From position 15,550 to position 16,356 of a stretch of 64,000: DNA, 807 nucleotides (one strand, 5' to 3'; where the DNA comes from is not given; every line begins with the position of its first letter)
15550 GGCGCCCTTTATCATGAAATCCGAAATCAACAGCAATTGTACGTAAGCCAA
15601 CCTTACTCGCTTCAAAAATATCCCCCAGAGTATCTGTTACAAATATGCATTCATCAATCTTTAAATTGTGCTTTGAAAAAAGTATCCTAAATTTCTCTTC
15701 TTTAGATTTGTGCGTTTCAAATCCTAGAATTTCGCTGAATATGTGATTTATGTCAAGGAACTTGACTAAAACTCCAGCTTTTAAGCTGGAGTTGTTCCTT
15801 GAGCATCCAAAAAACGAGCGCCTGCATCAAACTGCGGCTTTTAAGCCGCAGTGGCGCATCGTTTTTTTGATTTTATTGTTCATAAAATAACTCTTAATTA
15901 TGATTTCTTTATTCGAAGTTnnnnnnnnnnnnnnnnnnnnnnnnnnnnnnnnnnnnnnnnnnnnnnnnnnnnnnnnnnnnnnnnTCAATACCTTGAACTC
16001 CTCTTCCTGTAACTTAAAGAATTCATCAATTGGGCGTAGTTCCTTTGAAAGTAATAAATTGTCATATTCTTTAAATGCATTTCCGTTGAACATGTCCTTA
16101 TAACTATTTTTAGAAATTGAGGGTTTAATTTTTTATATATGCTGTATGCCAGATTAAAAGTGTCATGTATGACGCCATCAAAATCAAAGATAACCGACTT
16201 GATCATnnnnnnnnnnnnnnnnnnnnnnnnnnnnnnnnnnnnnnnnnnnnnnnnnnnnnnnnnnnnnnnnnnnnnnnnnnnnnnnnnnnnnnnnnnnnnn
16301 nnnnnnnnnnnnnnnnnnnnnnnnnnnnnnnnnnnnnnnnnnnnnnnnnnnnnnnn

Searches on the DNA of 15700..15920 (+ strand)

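Call 22: search_rna_families(source=window, start=15700, end=15920, threshold=evalue, max_evalue=10)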
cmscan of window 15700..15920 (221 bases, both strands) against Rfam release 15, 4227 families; matches with E-value up to 10: 21.
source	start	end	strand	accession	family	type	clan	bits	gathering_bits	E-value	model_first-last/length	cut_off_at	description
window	15763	15892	-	RF02618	SSRC34_2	Gene; sRNA;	-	21.2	48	0.2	1-125/125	no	Streptococcus sRNA 34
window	15823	15903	-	RF02869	ncS025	Gene; sRNA;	-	20.8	46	0.096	1-85/85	no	Burkholderia sRNA 25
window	15749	15807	-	RF03460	mir-561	Gene; miRNA;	-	17.6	90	0.78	1-81/81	no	mir-561 microRNA precursor family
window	15802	15874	+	RF03679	MIR2084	Gene; miRNA;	-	17.1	100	0.45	1-107/107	no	MIR2084 microRNA precursor family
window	15726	15799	-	RF02351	psRNA14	Gene; sRNA;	-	16.9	60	1.8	1-84/84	no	Proteobacteria sRNA psRNA14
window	15760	15902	+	RF03118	gCoV-5UTR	Cis-reg;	CL00116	16.5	124.9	3.1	1-200/200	no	Gammacoronavirus 5'UTR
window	15784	15911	-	RF00038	PrfA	Cis-reg; thermoregulator;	-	16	88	9.5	1-132/132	no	PrfA thermoregulator UTR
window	15770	15793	+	RF01772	rnk_pseudo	Cis-reg; leader;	-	15.5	55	2.4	75-98/108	no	Pseudomonas rnk leader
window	15738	15903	+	RF02859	Arrc11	Gene; sRNA;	-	14.9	52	3.4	1-175/175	no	Actinobacillus sRNA 11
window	15860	15887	-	RF01810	pntA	Gene; sRNA;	-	14.8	54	8.5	1-62/62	no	pntA sRNA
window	15829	15851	+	RF02059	STnc50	Gene; sRNA;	-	14.4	55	7.5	51-73/84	no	Salmonella enterica sRNA STnc40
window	15806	15889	-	RF02054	STnc420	Gene; sRNA;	-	13.9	70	5.3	1-58/58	no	Salmonella enterica sRNA STnc420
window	15700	15831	+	RF01464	rliA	Gene; sRNA;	-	13.8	50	1.4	84-224/224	5'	Listeria sRNA rliA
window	15716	15785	+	RF04291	mir-368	Gene; miRNA;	CL00149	13.7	58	9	1-72/72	no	mir-368 microRNA precursor family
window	15765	15920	+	RF01259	snR63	Gene; snRNA; snoRNA; CD-box;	CL00061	13.6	50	0.13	1-191/255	3'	Small nucleolar RNA snR63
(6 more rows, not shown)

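Call 33: build_rna_model(alignment_id=A2)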
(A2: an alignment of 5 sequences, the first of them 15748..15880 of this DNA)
Model R1 built from alignment A2 (5 sequences, 237 columns); structure: RNAalifold consensus.
model positions 127; base pairs 43; branch points 1; effective number of sequences 0.88; information 0.59 bits per position. Calibrated on 0.2 Mb of random sequence (short: E-values are rough).
structure used (alignment columns):
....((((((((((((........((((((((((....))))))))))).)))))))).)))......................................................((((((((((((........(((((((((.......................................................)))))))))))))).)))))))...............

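Call 34: search_with_rna_model(model_id=R1, sources=[window, L005, L006, L007, L008, L009, L010, L011, L012, L013, L014, L015, L016, L017, L018, L019, L020, L021, L022], max_evalue=10)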
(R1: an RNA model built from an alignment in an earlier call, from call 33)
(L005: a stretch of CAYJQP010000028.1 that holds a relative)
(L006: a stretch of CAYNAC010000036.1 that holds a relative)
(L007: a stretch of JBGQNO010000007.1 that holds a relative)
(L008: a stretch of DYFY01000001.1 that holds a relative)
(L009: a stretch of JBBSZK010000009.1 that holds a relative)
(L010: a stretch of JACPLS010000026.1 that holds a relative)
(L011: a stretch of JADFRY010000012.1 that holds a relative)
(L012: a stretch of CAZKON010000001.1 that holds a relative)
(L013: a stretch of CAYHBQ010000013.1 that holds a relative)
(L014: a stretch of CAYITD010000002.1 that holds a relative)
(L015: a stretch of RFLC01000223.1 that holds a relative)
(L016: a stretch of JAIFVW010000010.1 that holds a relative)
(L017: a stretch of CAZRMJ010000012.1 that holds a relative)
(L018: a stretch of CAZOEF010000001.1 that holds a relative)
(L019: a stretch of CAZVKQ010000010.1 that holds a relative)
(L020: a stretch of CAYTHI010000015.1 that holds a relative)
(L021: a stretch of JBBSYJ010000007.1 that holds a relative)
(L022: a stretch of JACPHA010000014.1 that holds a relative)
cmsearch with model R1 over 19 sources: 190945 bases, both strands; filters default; matches with E-value up to 10: 12.
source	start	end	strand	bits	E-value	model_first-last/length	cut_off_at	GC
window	15748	15873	+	148.3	3.7e-35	1-127/127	no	0.44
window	17770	17895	+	148.3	3.7e-35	1-127/127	no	0.44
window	60411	60586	+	134.7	1e-31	1-127/127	no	0.42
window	42193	42316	+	129.3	2.5e-30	1-127/127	no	0.48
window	21467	21693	+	125.7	1.9e-29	1-127/127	no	0.43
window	57520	57645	+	106.9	1.2e-24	1-127/127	no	0.4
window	15803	15890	-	25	0.00068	1-127/127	no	0.41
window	17825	17967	-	20.9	0.0077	1-127/127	no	0.38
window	42247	42324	-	17.4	0.058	1-127/127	no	0.44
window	21489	21512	-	14.3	0.35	23-46/127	no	0.42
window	43141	43172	+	12.5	1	15-46/127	no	0.41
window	60516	60617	-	9.4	6.1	1-127/127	no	0.48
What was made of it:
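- On Dispersed D1 repeat of this genome: Covariance model R1 finds six copies at E below 1e-24 and nothing at the intron or the array (call 34).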

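Call 68: search_with_rna_model(model_id=R1, sources=[L037, L040, L023, L024, L025, L026, L027, L028, L029, L031, L032, L033, L034, L035, L036], max_evalue=1)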
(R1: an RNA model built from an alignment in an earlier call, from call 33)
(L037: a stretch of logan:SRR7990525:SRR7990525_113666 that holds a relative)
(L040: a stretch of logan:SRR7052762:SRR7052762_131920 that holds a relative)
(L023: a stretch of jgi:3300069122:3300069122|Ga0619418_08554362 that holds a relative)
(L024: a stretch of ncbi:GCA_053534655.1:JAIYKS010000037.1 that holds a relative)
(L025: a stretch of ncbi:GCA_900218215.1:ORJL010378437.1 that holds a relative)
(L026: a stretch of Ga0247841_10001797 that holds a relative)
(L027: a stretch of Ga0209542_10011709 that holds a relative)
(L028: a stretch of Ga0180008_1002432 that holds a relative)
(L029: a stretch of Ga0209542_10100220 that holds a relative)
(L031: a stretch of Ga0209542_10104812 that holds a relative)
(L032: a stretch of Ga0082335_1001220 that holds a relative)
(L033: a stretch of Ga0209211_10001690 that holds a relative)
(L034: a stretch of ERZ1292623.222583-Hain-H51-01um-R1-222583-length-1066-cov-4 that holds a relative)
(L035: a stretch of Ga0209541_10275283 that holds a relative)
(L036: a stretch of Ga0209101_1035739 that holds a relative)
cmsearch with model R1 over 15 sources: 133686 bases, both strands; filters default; matches with E-value up to 1: 0.
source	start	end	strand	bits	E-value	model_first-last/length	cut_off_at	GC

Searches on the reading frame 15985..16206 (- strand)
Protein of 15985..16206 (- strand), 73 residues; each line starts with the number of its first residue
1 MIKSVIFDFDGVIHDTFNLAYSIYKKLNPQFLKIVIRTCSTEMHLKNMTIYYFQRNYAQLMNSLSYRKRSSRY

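Call 11: search_protein_families(library=pfam, proteins=[window:15985-16206:-])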
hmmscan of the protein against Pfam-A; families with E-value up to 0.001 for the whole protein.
window:15985-16206:- (73 aa): 1 family
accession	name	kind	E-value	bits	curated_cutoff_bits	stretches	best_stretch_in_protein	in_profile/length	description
PF13419.12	HAD_2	-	0.00021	21.9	23.8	1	5-35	1-33/178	Haloacid dehalogenase-like hydrolase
